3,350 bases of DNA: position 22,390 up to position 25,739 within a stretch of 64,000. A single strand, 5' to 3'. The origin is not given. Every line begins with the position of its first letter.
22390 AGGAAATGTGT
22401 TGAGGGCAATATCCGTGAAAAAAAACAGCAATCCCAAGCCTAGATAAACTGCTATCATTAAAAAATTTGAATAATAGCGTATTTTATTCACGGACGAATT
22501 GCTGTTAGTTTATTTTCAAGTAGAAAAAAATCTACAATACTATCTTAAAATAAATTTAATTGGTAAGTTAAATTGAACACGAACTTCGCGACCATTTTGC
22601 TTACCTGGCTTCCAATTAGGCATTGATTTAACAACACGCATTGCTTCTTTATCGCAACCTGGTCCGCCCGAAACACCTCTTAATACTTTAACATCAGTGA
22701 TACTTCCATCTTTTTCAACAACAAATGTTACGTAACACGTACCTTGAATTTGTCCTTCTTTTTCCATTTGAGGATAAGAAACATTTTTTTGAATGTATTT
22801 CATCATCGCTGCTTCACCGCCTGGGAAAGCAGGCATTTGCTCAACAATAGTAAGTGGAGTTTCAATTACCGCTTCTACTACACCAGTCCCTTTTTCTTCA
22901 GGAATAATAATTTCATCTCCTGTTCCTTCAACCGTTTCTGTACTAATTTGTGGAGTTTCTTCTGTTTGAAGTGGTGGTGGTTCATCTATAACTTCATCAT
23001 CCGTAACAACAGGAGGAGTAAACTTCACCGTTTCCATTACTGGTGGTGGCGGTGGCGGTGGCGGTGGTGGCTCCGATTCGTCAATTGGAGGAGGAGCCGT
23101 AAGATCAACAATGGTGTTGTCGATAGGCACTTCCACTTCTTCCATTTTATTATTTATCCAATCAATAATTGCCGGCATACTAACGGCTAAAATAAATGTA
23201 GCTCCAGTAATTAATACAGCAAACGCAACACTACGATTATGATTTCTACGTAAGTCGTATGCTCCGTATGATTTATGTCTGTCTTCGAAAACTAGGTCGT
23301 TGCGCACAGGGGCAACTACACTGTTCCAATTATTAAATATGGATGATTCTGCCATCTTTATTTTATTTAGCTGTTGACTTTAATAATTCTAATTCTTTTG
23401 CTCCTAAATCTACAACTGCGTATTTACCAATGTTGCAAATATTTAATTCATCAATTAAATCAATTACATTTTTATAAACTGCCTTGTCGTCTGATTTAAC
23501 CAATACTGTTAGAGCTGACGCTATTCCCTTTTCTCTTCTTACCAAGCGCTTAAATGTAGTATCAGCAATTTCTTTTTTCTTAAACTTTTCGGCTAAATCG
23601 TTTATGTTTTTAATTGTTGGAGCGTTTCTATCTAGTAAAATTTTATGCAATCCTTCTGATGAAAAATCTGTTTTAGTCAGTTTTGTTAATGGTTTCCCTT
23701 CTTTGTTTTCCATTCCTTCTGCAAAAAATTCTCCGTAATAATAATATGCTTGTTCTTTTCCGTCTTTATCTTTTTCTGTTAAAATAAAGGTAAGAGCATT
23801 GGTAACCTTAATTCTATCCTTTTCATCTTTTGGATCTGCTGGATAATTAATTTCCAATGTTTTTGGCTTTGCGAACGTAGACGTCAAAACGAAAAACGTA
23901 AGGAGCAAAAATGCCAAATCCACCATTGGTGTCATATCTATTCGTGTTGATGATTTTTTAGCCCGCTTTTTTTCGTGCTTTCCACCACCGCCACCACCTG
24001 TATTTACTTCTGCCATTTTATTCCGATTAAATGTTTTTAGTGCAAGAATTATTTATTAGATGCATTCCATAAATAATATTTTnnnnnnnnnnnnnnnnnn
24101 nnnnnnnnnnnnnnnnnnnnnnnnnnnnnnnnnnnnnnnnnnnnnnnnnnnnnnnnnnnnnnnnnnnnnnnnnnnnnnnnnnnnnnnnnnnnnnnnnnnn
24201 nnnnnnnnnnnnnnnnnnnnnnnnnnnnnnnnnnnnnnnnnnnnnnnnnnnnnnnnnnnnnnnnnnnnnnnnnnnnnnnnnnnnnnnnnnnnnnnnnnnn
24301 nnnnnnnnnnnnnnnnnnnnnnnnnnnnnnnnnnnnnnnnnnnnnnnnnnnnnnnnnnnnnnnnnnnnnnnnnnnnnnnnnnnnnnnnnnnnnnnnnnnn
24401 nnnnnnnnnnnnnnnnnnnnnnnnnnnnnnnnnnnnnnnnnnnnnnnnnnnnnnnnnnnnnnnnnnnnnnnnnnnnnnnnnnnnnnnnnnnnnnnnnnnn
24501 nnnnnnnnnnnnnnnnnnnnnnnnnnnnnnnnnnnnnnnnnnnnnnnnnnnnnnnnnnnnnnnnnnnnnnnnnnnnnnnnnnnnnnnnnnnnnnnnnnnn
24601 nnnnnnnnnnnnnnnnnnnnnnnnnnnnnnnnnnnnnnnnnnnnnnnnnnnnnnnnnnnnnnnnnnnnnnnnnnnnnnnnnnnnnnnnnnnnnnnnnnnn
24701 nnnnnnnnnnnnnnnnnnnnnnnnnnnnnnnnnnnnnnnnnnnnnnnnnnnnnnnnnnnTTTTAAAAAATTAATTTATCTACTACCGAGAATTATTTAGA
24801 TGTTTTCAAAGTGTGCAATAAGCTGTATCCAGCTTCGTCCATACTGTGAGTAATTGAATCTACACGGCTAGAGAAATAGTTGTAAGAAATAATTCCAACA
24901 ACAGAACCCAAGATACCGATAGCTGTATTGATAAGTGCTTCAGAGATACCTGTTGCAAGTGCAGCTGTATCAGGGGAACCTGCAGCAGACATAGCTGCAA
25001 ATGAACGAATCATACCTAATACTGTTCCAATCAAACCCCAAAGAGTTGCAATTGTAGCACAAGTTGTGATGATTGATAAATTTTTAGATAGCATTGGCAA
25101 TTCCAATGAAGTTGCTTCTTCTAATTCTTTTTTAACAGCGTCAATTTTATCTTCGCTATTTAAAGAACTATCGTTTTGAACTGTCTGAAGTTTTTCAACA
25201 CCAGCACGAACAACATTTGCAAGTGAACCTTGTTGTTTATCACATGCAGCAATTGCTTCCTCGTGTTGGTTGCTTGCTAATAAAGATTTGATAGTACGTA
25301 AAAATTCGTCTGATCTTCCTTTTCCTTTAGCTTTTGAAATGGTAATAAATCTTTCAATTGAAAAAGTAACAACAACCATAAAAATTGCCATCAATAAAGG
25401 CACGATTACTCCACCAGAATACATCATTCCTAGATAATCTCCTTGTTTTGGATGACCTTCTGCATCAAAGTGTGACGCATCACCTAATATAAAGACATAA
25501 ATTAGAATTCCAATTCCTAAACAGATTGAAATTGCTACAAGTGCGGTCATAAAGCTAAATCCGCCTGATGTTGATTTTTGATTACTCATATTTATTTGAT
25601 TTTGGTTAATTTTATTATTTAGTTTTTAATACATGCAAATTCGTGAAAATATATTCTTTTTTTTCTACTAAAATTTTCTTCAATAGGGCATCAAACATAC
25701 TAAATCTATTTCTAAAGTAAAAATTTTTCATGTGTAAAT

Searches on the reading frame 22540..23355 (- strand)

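Call 25: search_protein_families(library=pfam, proteins=[window:22540-23355:-], max_evalue=0.0001)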
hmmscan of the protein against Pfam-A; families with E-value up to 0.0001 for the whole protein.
window:22540-23355:- (271 aa): 1 family
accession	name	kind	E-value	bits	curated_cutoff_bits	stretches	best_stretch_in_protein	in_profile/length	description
PF03544.19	TonB_C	-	7.8e-19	68.4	24.6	1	191-270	2-79/79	Gram-negative bacterial TonB protein C-terminal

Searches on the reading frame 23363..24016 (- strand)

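Call 25: search_protein_families(library=pfam, proteins=[window:23363-24016:-], max_evalue=0.0001)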
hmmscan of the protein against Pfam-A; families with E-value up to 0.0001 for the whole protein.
window:23363-24016:- (217 aa): 1 family
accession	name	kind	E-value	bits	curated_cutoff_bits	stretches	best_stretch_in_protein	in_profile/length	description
PF02472.21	ExbD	-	1.7e-19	70.6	25.4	1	20-201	2-123/128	Biopolymer transport protein ExbD/TolR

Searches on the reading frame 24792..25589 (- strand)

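Call 25: search_protein_families(library=pfam, proteins=[window:24792-25589:-], max_evalue=0.0001)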
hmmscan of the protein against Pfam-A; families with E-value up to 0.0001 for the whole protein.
window:24792-25589:- (265 aa): 1 family
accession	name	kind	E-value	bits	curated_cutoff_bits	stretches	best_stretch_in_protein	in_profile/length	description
PF01618.21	MotA_ExbB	-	6e-32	110.5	22.9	1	123-251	6-126/127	MotA/TolQ/ExbB proton channel family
